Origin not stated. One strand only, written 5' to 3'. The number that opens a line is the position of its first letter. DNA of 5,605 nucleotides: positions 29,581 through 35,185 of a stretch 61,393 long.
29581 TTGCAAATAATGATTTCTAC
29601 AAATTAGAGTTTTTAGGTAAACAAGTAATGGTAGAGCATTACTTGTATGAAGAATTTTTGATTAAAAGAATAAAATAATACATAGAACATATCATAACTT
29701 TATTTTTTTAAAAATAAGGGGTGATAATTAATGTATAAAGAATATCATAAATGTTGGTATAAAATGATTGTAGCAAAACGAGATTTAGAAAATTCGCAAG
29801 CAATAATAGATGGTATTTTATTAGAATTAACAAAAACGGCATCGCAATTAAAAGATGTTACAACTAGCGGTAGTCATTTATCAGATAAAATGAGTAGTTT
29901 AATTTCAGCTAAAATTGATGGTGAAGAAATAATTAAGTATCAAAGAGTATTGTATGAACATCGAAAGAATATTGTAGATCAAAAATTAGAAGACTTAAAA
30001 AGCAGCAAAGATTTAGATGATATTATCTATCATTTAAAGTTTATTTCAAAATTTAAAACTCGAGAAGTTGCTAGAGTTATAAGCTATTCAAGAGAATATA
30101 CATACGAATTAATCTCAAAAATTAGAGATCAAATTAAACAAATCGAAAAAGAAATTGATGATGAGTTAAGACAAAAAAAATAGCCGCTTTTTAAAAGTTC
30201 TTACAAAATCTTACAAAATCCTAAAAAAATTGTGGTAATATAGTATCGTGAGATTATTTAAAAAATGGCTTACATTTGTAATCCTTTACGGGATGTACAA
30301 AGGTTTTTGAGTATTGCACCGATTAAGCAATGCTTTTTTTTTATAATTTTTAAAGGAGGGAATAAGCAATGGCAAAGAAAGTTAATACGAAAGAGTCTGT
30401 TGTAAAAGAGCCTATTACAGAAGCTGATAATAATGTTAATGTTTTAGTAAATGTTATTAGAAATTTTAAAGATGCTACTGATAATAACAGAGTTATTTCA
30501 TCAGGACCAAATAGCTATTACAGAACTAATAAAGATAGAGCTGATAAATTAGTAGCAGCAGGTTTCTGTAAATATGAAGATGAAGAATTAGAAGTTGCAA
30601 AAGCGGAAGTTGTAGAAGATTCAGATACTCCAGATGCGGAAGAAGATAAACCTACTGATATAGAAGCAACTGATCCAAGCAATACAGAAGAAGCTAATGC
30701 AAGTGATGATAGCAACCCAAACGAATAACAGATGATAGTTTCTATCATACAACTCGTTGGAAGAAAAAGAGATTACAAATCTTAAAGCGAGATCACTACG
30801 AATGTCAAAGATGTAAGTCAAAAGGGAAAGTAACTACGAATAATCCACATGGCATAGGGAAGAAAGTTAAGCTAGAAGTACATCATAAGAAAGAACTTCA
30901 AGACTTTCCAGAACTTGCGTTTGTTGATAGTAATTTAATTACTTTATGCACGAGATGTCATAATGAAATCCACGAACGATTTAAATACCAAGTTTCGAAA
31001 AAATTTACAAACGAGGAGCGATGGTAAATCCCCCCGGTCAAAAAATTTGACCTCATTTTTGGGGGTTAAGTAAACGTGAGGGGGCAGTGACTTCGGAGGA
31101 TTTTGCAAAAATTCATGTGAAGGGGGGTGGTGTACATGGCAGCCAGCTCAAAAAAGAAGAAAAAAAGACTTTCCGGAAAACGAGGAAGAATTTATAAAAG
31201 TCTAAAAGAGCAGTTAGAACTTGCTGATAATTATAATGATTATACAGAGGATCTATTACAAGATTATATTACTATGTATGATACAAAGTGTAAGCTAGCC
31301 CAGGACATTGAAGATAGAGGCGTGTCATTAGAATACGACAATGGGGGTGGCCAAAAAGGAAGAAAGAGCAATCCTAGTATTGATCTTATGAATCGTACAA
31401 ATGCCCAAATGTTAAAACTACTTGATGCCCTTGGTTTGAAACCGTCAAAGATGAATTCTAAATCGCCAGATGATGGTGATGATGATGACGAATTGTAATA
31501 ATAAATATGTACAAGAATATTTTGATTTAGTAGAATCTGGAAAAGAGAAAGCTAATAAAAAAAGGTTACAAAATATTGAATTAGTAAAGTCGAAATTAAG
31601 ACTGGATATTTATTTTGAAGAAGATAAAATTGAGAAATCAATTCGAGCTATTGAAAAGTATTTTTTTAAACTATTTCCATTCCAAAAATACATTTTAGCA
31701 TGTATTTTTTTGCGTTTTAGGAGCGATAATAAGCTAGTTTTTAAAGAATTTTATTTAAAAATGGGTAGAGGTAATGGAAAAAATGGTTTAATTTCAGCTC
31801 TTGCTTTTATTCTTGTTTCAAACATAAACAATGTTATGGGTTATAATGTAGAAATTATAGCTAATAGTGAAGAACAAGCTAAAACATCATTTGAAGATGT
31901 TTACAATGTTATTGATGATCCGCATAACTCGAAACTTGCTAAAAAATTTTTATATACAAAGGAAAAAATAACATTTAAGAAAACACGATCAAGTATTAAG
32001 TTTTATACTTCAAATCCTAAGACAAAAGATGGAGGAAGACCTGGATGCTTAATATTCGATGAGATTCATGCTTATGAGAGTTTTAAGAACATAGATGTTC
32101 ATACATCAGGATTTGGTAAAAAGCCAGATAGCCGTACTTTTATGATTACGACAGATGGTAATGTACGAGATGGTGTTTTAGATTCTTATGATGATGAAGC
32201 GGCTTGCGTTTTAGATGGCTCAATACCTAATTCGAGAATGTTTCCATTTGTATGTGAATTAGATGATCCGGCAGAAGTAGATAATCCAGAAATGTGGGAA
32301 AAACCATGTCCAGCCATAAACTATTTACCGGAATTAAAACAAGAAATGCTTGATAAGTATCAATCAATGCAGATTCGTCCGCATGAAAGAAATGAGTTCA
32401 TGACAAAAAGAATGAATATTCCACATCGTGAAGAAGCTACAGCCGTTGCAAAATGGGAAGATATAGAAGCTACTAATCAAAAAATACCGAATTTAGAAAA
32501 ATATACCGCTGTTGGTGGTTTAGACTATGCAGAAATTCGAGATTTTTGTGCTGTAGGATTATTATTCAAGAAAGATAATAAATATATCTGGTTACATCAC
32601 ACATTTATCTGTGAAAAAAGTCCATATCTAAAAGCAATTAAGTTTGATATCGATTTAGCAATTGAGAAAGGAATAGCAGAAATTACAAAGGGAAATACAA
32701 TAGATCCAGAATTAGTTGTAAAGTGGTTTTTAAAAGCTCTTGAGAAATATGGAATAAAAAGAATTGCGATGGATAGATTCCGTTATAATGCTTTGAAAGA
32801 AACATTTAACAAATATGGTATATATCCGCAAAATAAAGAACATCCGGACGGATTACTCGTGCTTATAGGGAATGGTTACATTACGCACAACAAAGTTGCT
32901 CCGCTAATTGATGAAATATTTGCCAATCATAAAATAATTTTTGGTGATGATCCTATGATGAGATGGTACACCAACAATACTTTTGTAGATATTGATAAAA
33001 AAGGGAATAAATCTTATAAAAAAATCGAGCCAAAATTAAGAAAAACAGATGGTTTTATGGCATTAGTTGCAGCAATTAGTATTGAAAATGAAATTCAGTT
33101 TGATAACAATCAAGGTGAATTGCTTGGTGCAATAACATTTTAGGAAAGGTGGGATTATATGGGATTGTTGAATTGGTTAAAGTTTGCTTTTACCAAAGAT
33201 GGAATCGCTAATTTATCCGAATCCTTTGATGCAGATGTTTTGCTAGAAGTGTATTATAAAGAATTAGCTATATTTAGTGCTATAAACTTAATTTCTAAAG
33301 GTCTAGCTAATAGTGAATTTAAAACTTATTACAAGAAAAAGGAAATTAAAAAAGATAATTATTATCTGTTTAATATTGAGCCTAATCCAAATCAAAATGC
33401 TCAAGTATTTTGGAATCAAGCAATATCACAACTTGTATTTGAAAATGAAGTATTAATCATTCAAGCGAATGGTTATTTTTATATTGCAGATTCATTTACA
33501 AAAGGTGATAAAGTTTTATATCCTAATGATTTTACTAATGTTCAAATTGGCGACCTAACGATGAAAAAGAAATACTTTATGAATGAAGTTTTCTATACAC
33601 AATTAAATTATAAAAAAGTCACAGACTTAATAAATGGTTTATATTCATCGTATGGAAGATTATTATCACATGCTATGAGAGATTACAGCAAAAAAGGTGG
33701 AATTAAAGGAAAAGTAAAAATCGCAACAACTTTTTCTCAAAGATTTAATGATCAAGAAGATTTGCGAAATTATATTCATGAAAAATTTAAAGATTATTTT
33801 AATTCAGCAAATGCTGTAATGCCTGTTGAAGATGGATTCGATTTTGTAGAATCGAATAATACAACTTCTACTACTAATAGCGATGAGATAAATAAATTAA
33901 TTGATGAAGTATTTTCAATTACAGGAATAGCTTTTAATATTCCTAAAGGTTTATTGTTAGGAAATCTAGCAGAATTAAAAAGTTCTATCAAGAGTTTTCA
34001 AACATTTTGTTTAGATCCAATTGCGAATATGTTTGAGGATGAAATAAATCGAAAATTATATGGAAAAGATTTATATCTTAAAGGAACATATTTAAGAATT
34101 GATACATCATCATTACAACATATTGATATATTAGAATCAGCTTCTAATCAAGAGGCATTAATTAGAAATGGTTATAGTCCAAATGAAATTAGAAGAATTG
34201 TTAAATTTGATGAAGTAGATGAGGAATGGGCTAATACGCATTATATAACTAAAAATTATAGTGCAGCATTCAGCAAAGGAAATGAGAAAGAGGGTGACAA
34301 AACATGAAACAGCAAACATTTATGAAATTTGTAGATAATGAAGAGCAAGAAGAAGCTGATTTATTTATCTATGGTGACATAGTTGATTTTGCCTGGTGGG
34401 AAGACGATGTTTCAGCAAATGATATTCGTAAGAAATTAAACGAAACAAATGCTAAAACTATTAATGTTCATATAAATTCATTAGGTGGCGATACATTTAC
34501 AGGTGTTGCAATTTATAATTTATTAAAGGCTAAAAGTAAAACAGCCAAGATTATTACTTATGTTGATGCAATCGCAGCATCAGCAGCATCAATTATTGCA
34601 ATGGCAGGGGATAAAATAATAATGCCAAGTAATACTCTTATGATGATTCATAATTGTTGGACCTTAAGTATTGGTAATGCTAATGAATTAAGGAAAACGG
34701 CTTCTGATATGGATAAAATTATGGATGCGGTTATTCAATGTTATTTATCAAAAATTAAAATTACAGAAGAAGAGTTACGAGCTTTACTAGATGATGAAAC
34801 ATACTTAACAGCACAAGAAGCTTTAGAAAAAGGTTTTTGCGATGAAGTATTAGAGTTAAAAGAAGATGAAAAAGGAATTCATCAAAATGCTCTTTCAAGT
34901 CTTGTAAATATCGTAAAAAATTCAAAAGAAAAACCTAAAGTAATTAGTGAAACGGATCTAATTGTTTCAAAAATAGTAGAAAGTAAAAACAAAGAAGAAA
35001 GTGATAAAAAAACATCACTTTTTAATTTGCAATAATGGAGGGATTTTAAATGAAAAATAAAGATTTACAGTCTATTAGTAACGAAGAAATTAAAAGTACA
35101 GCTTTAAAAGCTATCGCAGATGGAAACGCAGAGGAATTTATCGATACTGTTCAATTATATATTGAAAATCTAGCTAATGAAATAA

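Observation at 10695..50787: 38-kb prophage splits comEC at its metallo-beta-lactamase motif; precise excision rebuilds an in-frame gene (candidate phage regulatory switch on DNA uptake)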

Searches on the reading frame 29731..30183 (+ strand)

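Call 9: search_protein_families(library=phrogs, proteins=[window:29731-30183:+])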
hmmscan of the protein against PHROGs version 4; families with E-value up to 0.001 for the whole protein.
window:29731-30183:+ (150 aa): 0 families

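Call 65: search_protein_families(library=pfam, proteins=[window:29731-30183:+], max_evalue=1)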
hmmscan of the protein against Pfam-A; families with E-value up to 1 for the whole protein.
window:29731-30183:+ (150 aa): 1 family
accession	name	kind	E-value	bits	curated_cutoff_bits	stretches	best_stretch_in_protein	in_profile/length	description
PF16360.10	GTP-bdg_M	-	0.058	14.4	29.5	0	33-94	13-73/79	GTP-binding GTPase Middle Region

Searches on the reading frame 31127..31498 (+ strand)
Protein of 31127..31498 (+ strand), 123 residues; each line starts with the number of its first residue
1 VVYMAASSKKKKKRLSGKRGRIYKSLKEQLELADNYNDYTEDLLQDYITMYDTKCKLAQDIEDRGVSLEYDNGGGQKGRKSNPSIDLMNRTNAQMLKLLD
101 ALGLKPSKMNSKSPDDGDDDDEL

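Call 8: search_protein_families(library=phrogs, proteins=[window:31127-31498:+])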
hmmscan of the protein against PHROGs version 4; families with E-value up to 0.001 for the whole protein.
window:31127-31498:+ (123 aa): 5 families
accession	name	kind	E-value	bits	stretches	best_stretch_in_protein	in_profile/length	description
phrog_5110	-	head and packaging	9.9e-31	107.1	1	11-116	2-107/110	terminase small subunit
phrog_361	-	head and packaging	1.5e-10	42.4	1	20-119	8-109/129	terminase small subunit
phrog_2343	-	head and packaging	4.3e-09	37.2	1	27-121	10-104/106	terminase small subunit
phrog_4151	-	DNA, RNA and nucleotide metabolism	1.5e-08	35.6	1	10-105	48-153/154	DNA binding protein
phrog_83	-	head and packaging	6.2e-07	30.1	1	42-121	115-190/246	terminase small subunit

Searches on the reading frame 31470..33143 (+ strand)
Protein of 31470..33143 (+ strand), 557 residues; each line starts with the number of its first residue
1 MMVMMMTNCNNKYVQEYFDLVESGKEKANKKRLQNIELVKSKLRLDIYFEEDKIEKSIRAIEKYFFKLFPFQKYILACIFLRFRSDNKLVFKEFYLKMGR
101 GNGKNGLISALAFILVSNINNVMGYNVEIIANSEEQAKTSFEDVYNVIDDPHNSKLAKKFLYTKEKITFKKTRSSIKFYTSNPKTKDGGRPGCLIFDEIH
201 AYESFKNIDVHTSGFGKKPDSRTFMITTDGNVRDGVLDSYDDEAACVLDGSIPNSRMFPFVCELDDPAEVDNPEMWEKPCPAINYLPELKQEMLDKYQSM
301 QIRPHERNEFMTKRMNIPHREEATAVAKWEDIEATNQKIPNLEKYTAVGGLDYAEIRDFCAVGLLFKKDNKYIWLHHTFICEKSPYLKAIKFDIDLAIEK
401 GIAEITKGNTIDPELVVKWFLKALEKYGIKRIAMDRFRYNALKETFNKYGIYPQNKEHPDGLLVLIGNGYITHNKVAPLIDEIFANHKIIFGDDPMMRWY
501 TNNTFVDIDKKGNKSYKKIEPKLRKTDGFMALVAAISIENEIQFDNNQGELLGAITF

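Call 8: search_protein_families(library=phrogs, proteins=[window:31470-33143:+])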
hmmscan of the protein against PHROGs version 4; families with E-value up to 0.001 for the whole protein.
window:31470-33143:+ (557 aa): 6 families
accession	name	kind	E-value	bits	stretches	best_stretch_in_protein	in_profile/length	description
phrog_9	-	head and packaging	9.9e-130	435.8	1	16-538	169-662/812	terminase large subunit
phrog_2699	-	head and packaging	3.6e-60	204.5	1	244-538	5-292/315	terminase large subunit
phrog_4914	-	head and packaging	2e-10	41.6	1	60-176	73-195/213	terminase large subunit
phrog_2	-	head and packaging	4.2e-07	30.1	1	62-371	261-507/807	terminase large subunit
phrog_7331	-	head and packaging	3.9e-06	27.4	1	480-538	34-91/113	terminase large subunit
phrog_10517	-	head and packaging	0.00017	22.2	1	43-149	72-182/207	terminase large subunit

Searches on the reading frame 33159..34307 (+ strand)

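Call 8: search_protein_families(library=phrogs, proteins=[window:33159-34307:+])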
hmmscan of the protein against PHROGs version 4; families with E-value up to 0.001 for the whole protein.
window:33159-34307:+ (382 aa): 3 families
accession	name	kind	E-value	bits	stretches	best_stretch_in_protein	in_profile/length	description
phrog_12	-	head and packaging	8.3e-47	161.5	1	1-372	48-440/646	portal protein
phrog_5929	-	head and packaging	8.9e-08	32.7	1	201-372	30-204/228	portal protein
phrog_11323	-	unknown function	0.00031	21.9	1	279-375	19-114/130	-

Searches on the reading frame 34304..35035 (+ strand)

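Call 8: search_protein_families(library=phrogs, proteins=[window:34304-35035:+])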
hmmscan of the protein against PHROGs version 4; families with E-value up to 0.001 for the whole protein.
window:34304-35035:+ (243 aa): 13 families
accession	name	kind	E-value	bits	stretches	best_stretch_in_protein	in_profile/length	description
phrog_94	-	head and packaging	3.2e-79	269.1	1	2-234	65-313/622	head maturation protease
phrog_133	-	head and packaging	1.2e-59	203.6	1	11-207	13-203/668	head maturation protease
phrog_3348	-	unknown function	2.9e-59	202.3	1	11-192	31-207/386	-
phrog_2976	-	head and packaging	9e-59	201.1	1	3-227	5-221/394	head maturation protease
phrog_1684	-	head and packaging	2.7e-48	165.9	1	16-192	39-212/284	head maturation protease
phrog_53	-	head and packaging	1.9e-38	134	1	13-226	72-311/583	head maturation protease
phrog_1827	-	other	5.6e-19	69.3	1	49-176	51-176/202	ATP-dependent protease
phrog_13984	-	unknown function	2e-17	64.5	1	11-115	25-123/123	-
phrog_33547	-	unknown function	1.9e-16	61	1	36-182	15-158/357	-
phrog_23753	-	head and packaging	4.2e-15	57.1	1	17-187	16-176/298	head maturation protease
phrog_20705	-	head and packaging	1.1e-12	48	1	53-188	213-351/690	virion structural protein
phrog_5410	-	other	6.1e-12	46.4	1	15-232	24-237/323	ATP-dependent protease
phrog_11747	-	unknown function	7.8e-06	26.3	1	42-108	53-119/290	-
